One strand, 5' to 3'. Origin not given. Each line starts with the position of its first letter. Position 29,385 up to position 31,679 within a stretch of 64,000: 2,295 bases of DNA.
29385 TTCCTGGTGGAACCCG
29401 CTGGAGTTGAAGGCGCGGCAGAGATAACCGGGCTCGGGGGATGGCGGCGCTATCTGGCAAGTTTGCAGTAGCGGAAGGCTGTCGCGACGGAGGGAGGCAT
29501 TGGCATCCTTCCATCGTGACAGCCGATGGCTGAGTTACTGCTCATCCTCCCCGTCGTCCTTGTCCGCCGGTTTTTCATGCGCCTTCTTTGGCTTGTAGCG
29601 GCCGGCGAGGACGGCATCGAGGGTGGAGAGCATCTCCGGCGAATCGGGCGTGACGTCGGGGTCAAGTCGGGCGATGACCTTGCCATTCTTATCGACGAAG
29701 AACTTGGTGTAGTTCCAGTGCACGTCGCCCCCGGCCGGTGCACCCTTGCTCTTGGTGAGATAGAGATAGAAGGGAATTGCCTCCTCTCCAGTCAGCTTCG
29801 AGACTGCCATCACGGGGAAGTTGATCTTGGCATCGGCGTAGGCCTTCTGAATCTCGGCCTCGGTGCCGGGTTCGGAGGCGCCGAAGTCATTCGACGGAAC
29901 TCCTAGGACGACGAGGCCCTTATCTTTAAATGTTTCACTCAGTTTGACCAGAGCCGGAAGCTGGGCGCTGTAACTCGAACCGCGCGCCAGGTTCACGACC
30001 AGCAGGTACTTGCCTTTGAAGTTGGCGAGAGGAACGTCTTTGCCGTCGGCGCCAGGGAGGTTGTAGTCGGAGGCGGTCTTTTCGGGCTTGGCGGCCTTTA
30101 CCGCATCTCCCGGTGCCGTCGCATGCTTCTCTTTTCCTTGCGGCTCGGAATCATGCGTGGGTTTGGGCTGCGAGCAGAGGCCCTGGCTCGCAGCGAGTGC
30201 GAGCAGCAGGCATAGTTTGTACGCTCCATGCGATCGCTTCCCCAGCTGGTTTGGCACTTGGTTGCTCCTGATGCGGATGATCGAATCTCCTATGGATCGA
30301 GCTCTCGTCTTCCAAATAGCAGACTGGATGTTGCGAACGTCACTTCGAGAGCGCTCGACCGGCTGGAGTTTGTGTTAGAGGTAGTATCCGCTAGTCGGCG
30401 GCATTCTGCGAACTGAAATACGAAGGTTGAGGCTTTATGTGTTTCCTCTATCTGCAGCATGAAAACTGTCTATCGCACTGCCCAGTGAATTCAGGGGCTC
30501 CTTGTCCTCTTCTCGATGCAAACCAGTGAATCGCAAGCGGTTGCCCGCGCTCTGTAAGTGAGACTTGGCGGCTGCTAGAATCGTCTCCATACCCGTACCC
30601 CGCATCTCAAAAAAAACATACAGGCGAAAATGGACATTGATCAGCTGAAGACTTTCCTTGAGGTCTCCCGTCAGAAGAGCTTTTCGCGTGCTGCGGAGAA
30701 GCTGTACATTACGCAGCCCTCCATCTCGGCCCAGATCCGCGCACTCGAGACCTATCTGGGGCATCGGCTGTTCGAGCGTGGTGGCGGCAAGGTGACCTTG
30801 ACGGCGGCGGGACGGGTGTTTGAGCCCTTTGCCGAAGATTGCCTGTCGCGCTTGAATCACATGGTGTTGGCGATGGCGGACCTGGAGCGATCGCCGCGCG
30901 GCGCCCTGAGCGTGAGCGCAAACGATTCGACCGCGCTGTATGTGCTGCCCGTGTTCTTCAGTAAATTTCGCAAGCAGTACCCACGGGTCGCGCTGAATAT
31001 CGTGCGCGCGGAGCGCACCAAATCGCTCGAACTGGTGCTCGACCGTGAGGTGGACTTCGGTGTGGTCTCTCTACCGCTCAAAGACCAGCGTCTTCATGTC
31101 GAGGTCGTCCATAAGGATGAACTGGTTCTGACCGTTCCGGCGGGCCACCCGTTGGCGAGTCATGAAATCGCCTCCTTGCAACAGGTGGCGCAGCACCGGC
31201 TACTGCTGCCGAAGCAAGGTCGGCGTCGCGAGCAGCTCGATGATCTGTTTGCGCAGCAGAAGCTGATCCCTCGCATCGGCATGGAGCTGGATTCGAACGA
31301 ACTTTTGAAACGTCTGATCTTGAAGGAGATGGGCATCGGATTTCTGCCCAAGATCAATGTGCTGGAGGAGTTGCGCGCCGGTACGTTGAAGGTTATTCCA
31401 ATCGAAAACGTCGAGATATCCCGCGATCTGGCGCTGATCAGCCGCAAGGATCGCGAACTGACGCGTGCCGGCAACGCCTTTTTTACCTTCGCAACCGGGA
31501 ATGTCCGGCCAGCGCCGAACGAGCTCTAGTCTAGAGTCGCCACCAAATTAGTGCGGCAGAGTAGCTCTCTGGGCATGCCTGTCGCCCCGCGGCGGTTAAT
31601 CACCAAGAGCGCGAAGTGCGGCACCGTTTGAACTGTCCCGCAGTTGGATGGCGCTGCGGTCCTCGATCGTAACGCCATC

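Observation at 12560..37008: Candidate undescribed nitrogen-scavenging system: guanidine/urea carboxylase pathway wired to a periplasmic redox module, outer-membrane receptor and secreted hydrolase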

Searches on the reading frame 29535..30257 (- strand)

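Call 5: search_protein_families(library=pfam, proteins=[window:29535-30257:-], max_evalue=0.001)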
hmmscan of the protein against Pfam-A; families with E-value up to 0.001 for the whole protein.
window:29535-30257:- (240 aa): 3 families
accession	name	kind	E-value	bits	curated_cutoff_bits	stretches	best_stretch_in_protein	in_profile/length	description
PF00255.25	GSHPx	-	4.2e-18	65.4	27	1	69-167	8-107/108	Glutathione peroxidase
PF00578.27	AhpC-TSA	-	1e-07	32.4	26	1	60-195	3-122/124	AhpC/TSA family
PF08534.16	Redoxin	-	1.2e-05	25.6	26.6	1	60-213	4-144/148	Redoxin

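Call 42: search_protein_families(library=ncbifam, proteins=[window:29535-30257:-], max_evalue=0.001)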
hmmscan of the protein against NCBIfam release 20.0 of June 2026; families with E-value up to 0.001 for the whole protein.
window:29535-30257:- (240 aa): 3 families
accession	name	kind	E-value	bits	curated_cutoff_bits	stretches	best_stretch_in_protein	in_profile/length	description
NF007900.0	PRK10606.1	equivalog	2.1e-29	102.3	270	2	70-170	13-114/183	glutathione peroxidase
TIGR02540.1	gpx7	equivalog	7.7e-21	74.4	207.3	1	64-203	4-141/153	putative glutathione peroxidase Gpx7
NF047696.1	ThlDiSintTplARhiz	equivalog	0.00099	18.9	230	0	52-120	67-136/219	thiol:disulfide interchange protein TlpA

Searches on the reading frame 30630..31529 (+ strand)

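Call 5: search_protein_families(library=pfam, proteins=[window:30630-31529:+], max_evalue=0.001)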
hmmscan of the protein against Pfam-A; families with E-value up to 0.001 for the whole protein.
window:30630-31529:+ (299 aa): 2 families
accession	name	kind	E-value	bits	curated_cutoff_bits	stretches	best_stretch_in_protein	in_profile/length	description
PF03466.25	LysR_substrate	-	6.8e-48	163.3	28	1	87-289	2-205/209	LysR substrate binding domain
PF00126.33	HTH_1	-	1.5e-23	82.9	26.6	1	3-62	1-60/60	Bacterial regulatory helix-turn-helix protein, lysR family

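Call 42: search_protein_families(library=ncbifam, proteins=[window:30630-31529:+], max_evalue=0.001)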
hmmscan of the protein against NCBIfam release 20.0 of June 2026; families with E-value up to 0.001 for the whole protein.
window:30630-31529:+ (299 aa): 56 families (the best 25 are shown)
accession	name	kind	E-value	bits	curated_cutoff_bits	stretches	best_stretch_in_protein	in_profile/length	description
NF040786.1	LysR_Sec_metab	equivalog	8.2e-52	176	250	1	1-289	1-295/298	selenium metabolism-associated LysR family transcriptional regulator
NF047520.1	trans_act_CidR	equivalog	8.6e-51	172.8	415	1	1-288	1-288/292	cidABC operon transcriptional activator CidR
TIGR03339.1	phn_lysR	subfamily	5.9e-47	160.3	341.1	1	5-287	1-278/279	aminoethylphosphonate catabolism associated LysR family transcriptional regulator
NF053705.1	TransRegGltCGpos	equivalog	3.1e-46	158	350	1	1-288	1-289/300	glutamate biosynthesis transcriptional regulator GltC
TIGR02424.1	TF_pcaQ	equivalog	4.8e-41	140.6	303.8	1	5-285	7-291/300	pca operon transcription factor PcaQ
NF008416.0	PRK11242.1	equivalog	1.1e-40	139.8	277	1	5-291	5-290/300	transcriptional regulator CynR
NF045775.1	acetoin_reg_AlsR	exception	9.7e-38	130.3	430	1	1-242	1-245/290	acetoin biosynthesis transcriptional regulator AlsR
NF008722.0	PRK11716.1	equivalog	1.7e-37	129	246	1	1-246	1-247/293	HTH-type transcriptional activator IlvY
NF008095.0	PRK10837.1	subfamily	2.4e-37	128.7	281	1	3-287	5-285/290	LysR family transcriptional regulator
NF040889.1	trans_reg_YeiE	equivalog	5.5e-37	127.6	480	1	3-287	5-285/288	DNA-binding transcriptional regulator YeiE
NF045990.1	TransRegCbbRRhodb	equivalog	6.8e-35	120.6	450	1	3-283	8-291/304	LysR family regulator CbbR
NF009327.0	PRK12684.1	subfamily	3.1e-33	115.3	402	1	1-260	1-263/313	CysB family HTH-type transcriptional regulator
NF009326.0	PRK12681.1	equivalog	3.9e-32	112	436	1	1-247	1-251/324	HTH-type transcriptional regulator CysB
NF008352.0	PRK11139.1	subfamily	7.2e-29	100.8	288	1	5-275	10-275/305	transcriptional regulator GcvA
NF007385.0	PRK09906.1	equivalog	8.2e-29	100.7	356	1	1-274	1-274/296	DNA-binding transcriptional regulator HcaR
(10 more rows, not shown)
